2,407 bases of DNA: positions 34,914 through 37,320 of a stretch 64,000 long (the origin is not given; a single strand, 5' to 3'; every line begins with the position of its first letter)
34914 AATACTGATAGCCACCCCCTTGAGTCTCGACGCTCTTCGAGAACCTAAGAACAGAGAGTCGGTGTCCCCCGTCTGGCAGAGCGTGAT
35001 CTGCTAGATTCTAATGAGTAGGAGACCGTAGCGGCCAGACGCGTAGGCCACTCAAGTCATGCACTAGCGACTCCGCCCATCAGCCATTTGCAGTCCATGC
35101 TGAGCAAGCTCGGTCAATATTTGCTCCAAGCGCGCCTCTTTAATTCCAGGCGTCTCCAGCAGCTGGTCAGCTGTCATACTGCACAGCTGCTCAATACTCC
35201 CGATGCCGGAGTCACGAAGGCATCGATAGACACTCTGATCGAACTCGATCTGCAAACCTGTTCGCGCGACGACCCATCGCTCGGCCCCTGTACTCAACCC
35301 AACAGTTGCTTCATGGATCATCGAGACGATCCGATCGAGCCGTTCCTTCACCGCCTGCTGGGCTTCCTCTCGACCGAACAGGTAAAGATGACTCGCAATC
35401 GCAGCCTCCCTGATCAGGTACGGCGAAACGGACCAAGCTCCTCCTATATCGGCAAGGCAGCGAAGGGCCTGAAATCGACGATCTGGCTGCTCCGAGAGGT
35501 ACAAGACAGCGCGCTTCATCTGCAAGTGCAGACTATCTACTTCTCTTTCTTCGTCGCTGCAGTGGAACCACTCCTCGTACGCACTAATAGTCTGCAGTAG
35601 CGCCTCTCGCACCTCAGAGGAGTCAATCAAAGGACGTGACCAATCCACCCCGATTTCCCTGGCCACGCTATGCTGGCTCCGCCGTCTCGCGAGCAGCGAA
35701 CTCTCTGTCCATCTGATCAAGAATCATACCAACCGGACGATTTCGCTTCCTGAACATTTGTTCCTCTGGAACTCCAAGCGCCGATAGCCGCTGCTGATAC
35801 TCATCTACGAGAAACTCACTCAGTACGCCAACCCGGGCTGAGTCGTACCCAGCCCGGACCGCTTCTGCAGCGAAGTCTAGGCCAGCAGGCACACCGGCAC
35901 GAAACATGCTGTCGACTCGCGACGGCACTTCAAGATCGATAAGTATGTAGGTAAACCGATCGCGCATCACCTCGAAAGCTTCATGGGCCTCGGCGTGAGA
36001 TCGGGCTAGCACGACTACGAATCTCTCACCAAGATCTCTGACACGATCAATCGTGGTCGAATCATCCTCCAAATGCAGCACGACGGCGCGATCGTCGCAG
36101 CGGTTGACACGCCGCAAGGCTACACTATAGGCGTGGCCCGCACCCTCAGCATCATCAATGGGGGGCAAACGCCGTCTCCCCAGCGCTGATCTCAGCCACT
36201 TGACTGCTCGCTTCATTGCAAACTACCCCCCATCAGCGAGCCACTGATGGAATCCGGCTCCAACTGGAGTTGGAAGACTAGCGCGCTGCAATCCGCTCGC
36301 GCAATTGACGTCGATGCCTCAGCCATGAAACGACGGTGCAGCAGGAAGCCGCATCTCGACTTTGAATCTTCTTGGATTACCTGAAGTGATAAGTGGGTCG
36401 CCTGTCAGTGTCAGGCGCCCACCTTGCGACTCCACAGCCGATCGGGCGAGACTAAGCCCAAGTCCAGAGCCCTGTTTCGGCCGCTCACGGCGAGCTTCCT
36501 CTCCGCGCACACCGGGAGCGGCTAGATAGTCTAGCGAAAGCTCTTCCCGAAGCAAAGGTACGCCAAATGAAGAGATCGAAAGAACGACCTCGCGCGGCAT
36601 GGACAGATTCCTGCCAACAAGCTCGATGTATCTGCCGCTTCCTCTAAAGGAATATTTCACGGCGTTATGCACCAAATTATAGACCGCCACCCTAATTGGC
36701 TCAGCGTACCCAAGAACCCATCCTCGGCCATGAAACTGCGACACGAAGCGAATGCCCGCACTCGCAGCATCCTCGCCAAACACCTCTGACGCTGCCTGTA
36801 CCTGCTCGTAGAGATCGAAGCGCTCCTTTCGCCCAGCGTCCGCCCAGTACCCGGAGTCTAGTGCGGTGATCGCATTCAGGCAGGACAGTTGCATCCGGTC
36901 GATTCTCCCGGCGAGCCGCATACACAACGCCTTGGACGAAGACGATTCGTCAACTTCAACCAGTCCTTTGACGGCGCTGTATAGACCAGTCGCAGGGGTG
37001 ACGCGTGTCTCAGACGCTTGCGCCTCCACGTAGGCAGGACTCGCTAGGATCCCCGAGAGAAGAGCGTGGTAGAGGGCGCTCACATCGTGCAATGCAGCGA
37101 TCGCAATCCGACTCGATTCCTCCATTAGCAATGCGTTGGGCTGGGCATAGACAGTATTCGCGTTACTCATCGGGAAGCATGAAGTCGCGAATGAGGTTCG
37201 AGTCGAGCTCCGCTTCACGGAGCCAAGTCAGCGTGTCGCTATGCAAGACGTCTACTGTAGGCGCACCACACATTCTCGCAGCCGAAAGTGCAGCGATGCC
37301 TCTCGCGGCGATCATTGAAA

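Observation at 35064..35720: Stand-alone protein with an RNA-polymerase alpha-subunit C-terminal-domain-like module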

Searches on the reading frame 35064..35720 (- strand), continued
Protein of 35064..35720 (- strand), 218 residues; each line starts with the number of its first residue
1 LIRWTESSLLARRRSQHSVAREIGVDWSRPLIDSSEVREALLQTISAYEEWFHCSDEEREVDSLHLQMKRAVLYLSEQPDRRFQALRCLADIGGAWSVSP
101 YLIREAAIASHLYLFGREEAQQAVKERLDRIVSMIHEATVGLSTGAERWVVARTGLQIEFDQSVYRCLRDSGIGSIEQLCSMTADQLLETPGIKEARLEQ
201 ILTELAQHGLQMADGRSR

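Call 73: find_encoding_contigs(protein=P0040, flank=6000, max_places=3)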
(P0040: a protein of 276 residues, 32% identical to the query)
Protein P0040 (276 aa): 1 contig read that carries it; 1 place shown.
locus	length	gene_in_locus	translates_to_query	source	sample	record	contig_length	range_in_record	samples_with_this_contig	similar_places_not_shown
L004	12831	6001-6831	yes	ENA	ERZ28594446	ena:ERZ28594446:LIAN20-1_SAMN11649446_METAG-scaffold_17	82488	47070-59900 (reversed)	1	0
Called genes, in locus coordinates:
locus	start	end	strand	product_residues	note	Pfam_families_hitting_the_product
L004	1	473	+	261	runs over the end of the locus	PF02405:MlaE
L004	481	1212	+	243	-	PF00005:ABC_tran, PF25199:nSTAND_NTPase5 (weak)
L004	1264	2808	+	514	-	PF02470:MlaD, PF11887:Mce4_CUP1 (faint), PF28544:Helical_needle (faint), PF27164:Aq_493_lipo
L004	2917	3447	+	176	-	-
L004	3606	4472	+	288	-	-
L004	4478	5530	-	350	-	-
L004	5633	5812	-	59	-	-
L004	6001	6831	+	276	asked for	PF03118:RNA_pol_A_CTD, PF14520:HHH_5 (faint), PF03118:RNA_pol_A_CTD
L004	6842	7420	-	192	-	PF01025:GrpE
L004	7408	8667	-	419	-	PF02403:Seryl_tRNA_N, PF00587:tRNA-synt_2b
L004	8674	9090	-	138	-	PF01597:GCV_H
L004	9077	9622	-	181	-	PF00719:Pyrophosphatase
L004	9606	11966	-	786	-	PF00176:SNF2-rel_dom, PF04851:ResIII, PF00271:Helicase_C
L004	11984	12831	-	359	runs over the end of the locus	PF00905:Transpeptidase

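Call 74: find_encoding_contigs(protein=P0041, flank=6000, max_places=3)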
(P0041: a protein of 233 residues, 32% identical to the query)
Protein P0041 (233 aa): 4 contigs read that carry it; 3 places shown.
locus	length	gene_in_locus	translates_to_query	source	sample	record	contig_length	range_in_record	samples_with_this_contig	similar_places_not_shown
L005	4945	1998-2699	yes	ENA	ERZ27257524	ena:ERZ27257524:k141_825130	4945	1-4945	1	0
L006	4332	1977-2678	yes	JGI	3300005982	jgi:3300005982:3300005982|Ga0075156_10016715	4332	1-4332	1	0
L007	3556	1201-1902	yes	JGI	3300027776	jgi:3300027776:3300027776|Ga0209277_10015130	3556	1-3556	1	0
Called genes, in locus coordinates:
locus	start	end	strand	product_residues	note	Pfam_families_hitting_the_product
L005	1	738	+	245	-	?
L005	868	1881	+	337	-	-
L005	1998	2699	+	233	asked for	PF14520:HHH_5 (faint), PF03118:RNA_pol_A_CTD, PF26169:HHH_XRCC3_RpoA (faint), PF03118:RNA_pol_A_CTD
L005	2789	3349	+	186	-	PF04307:YdjM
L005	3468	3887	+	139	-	-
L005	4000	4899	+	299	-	PF00535:Glycos_transf_2 (weak)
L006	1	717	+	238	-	?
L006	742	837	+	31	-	-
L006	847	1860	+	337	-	-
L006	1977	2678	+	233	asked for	PF14520:HHH_5 (faint), PF03118:RNA_pol_A_CTD, PF26169:HHH_XRCC3_RpoA (faint), PF03118:RNA_pol_A_CTD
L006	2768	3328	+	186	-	PF04307:YdjM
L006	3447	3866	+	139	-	-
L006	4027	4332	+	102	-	?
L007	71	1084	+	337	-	-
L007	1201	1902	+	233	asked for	PF14520:HHH_5 (faint), PF03118:RNA_pol_A_CTD, PF26169:HHH_XRCC3_RpoA (faint), PF03118:RNA_pol_A_CTD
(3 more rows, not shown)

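Call 75: find_encoding_contigs(protein=P0043, flank=6000, max_places=3)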
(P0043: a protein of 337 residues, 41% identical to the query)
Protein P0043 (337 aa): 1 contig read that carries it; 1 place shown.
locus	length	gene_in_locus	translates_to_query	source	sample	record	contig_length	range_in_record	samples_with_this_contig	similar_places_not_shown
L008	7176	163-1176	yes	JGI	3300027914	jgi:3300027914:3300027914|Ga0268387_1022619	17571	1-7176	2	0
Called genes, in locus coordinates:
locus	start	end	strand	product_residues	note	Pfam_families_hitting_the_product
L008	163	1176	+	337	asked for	PF03118:RNA_pol_A_CTD (faint), PF14520:HHH_5 (faint)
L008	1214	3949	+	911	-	PF03118:RNA_pol_A_CTD, PF14520:HHH_5 (faint), PF21794:RAD51D_N (faint), PF22993:SAM_EPH (faint), PF26169:HHH_XRCC3_RpoA (faint), PF03118:RNA_pol_A_CTD, PF04545:Sigma70_r4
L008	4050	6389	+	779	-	PF01507:PAPS_reduct, PF12837:Fer4_6 (faint), PF00037:Fer4 (faint), PF12838:Fer4_7 (weak)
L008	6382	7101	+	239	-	-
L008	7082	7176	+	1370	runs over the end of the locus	-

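Call 76: find_encoding_contigs(protein=P0054, flank=6000, max_places=3)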
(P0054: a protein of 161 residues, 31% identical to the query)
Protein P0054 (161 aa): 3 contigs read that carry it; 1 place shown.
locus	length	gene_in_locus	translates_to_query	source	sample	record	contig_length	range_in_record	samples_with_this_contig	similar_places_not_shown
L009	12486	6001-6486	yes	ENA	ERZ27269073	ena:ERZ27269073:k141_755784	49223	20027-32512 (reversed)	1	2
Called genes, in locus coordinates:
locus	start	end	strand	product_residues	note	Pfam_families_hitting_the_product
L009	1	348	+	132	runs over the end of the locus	PF06356:DUF1064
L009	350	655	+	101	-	-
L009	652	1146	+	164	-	-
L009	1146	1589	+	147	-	PF08299:Bac_DnaA_C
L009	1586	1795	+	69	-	-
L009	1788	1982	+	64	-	PF22811:Zn_ribbon_NrdR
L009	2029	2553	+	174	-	-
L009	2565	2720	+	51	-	-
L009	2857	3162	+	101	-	-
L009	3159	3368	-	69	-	-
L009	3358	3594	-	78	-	-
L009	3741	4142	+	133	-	-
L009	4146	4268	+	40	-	-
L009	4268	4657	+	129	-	PF18932:DUF5681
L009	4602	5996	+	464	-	PF03237:Terminase_6N, PF17289:Terminase_6C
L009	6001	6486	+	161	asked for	PF03118:RNA_pol_A_CTD, PF14520:HHH_5 (faint)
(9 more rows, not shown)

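Call 79: find_related_loci(query=P0001, collection=viral_contigs, flank=5000)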
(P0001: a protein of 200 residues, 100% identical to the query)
Query P0001 (200 aa) in viral_contigs; peptide patterns used: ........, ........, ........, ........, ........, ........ (x = any residue, [..] = any of these).
35 stretches matched a pattern, but none encodes a relative of the query by tblastn (E <= 1e-3).

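Call 80: search_dna_similar(query=P0056, collection=phages, mode=protein, max_evalue=0.1, max_rows=10)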
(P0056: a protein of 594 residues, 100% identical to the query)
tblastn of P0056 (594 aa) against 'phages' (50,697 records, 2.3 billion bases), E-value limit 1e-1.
No match.

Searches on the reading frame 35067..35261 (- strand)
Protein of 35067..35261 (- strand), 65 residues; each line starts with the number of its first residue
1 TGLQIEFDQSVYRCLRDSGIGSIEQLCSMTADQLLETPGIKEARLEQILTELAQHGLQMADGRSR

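Call 66: search_protein_families(library=pfam, proteins=[window:35067-35261:-], max_evalue=10)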
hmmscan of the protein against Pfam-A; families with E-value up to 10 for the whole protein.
seq(65 aa): 5 families
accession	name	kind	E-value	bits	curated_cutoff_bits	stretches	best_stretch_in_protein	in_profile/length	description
PF14520.12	HHH_5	-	9.6e-07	29.6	27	1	15-52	18-55/57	Helix-hairpin-helix domain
PF03118.21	RNA_pol_A_CTD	-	2e-05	24.6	23.8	1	11-53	24-66/67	Bacterial RNA polymerase, alpha chain C terminal domain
PF00570.28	HRDC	-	0.027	14.8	23.8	1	6-53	18-65/68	HRDC domain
PF03460.22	NIR_SIR_ferr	-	0.11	12.6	24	1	29-54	43-68/69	Nitrite/Sulfite reductase ferredoxin-like half domain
PF01978.25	TrmB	-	0.22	11.8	25.6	1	26-57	20-51/68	Sugar-specific transcriptional regulator TrmB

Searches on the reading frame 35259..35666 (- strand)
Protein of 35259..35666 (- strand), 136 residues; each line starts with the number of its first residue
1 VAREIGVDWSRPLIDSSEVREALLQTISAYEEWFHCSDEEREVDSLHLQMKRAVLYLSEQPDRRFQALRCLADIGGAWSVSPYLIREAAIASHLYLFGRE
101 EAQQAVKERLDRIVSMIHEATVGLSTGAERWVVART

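Call 66: search_protein_families(library=pfam, proteins=[window:35259-35666:-], max_evalue=10)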
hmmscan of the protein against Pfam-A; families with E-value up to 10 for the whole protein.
seq(136 aa): 2 families
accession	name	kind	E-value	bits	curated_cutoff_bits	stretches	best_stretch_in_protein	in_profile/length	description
PF13280.12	WYL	-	0.013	15.9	21.8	1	35-58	25-48/70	WYL domain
PF02985.28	HEAT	-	0.079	13.7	23.5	0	58-74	11-27/31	HEAT repeat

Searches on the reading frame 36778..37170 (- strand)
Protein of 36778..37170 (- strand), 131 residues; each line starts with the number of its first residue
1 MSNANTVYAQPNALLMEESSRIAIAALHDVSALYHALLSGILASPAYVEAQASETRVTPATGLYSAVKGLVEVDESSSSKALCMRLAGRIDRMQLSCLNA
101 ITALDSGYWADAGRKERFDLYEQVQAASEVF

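Call 66: search_protein_families(library=pfam, proteins=[window:36778-37170:-], max_evalue=10)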
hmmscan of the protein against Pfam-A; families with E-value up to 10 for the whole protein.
seq(131 aa): 0 families
